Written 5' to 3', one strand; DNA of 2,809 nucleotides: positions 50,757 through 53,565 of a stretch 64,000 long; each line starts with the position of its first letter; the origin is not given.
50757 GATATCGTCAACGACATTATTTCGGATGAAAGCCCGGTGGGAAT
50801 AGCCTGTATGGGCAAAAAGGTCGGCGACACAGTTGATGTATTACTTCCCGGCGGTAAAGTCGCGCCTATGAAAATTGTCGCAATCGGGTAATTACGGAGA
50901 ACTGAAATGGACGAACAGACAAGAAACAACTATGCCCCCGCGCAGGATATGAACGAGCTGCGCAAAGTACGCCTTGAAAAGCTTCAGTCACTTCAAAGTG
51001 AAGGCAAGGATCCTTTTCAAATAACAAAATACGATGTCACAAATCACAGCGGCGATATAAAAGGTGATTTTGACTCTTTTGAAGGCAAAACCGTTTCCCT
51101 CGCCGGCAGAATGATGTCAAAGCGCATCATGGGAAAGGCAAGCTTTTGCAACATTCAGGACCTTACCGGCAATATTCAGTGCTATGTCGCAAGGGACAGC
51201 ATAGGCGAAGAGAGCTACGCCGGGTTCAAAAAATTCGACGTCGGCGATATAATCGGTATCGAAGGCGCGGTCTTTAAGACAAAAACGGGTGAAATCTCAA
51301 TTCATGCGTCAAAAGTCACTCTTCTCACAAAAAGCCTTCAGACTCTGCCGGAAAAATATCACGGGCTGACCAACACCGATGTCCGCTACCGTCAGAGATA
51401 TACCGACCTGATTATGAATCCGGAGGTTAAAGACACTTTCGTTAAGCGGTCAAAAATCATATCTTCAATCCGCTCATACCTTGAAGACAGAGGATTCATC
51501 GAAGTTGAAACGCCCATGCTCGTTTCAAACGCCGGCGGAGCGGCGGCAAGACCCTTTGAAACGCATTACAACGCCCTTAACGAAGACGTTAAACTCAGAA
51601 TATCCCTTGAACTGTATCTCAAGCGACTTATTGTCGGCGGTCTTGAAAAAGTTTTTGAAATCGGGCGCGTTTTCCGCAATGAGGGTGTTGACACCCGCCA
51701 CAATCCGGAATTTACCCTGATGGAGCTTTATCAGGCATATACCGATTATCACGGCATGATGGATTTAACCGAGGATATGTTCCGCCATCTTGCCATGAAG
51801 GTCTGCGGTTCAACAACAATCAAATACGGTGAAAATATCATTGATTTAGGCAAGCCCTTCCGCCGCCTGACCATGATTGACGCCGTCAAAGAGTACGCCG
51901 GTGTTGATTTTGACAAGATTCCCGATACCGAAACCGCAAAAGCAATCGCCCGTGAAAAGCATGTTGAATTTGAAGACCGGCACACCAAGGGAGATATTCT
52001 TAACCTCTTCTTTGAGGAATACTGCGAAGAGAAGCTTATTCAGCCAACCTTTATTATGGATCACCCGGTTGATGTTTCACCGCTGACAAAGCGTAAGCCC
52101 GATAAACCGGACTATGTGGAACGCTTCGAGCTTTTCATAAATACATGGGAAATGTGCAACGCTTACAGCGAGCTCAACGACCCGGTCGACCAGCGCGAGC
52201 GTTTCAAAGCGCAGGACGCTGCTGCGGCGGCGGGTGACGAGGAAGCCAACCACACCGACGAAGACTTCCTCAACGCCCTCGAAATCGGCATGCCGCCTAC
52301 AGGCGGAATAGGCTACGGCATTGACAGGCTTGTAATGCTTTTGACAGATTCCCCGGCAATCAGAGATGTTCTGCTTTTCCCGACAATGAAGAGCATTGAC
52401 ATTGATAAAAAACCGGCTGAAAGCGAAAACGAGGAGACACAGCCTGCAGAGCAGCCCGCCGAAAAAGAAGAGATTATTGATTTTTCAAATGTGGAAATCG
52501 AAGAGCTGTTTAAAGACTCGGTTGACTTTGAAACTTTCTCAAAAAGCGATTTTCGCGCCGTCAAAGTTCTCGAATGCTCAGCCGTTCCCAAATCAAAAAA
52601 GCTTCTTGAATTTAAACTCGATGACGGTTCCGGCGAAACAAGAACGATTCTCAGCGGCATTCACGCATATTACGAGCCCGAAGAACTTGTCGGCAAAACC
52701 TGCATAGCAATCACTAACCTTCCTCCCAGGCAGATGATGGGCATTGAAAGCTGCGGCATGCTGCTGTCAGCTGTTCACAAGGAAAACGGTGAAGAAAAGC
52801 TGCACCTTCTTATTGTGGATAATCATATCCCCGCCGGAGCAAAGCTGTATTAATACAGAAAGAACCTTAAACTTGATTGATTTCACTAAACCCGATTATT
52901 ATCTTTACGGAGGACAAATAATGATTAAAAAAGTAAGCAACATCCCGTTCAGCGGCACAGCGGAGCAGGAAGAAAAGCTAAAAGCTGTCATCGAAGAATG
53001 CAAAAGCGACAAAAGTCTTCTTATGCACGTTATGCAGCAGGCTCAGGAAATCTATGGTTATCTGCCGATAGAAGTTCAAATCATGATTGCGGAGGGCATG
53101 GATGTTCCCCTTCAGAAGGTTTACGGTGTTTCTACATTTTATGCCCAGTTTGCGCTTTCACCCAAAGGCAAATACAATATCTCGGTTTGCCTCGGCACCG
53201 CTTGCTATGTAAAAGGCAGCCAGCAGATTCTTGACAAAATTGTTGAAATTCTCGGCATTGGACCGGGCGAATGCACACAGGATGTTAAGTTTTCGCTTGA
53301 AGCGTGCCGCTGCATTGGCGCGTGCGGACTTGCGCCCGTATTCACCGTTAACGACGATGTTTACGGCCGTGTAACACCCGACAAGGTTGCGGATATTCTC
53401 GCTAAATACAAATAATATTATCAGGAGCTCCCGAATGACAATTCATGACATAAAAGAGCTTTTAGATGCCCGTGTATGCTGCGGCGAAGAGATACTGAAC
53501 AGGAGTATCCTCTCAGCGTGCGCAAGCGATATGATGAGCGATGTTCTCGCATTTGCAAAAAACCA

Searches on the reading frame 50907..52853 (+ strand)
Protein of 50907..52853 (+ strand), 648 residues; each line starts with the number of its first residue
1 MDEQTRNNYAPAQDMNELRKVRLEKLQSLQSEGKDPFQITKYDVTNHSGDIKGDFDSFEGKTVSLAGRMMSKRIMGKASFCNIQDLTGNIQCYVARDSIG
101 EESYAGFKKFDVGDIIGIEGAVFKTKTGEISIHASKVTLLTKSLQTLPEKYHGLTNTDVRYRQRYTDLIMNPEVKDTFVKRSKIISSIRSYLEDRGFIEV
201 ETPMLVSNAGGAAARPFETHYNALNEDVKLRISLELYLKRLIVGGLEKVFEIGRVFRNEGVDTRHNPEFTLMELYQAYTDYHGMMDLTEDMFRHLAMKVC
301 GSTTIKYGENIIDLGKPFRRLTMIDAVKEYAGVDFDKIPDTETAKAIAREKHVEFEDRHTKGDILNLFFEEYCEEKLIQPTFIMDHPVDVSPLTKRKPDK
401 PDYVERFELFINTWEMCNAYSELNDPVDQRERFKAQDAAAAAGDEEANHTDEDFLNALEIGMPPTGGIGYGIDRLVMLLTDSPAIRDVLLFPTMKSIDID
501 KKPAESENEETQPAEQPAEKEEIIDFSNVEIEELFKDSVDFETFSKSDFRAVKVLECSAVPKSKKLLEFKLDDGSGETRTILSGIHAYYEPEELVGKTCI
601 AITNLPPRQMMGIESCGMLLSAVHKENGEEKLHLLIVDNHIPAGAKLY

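Call 26: search_protein_families(library=pfam, proteins=[window:50907-52853:+], max_evalue=0.0001)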
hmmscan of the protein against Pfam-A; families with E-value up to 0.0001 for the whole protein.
window:50907-52853:+ (648 aa): 4 families
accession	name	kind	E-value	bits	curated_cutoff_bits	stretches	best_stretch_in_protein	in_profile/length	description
PF00152.25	tRNA-synt_2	-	4.3e-95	318.8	25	1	157-494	2-307/308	tRNA synthetases class II (D, K and N)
PF01588.26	tRNA_bind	-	8.4e-24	83.9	27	1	550-645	2-95/96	Putative tRNA binding domain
PF01336.31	tRNA_anti-codon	-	3.8e-19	68.9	27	1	63-140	1-75/75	OB-fold nucleic acid binding domain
PF01409.25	tRNA-synt_2d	-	1.4e-05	25.1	19.8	0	248-304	104-159/246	tRNA synthetases class II core domain (F)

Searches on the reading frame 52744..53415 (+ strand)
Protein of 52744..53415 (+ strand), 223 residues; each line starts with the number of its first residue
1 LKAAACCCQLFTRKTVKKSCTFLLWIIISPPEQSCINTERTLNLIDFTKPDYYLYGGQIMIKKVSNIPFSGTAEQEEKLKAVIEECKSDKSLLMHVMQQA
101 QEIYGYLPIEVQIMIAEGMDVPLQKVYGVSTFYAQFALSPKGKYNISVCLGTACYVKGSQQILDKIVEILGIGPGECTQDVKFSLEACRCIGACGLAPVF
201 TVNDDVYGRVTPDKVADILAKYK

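Call 26: search_protein_families(library=pfam, proteins=[window:52744-53415:+], max_evalue=0.0001)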
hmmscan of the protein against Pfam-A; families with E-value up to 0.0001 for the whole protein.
window:52744-53415:+ (223 aa): 1 family
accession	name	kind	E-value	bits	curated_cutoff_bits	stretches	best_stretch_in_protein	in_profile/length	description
PF01257.25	2Fe-2S_thioredx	-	2.8e-50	170.4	24.8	1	80-223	2-145/145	Thioredoxin-like [2Fe-2S] ferredoxin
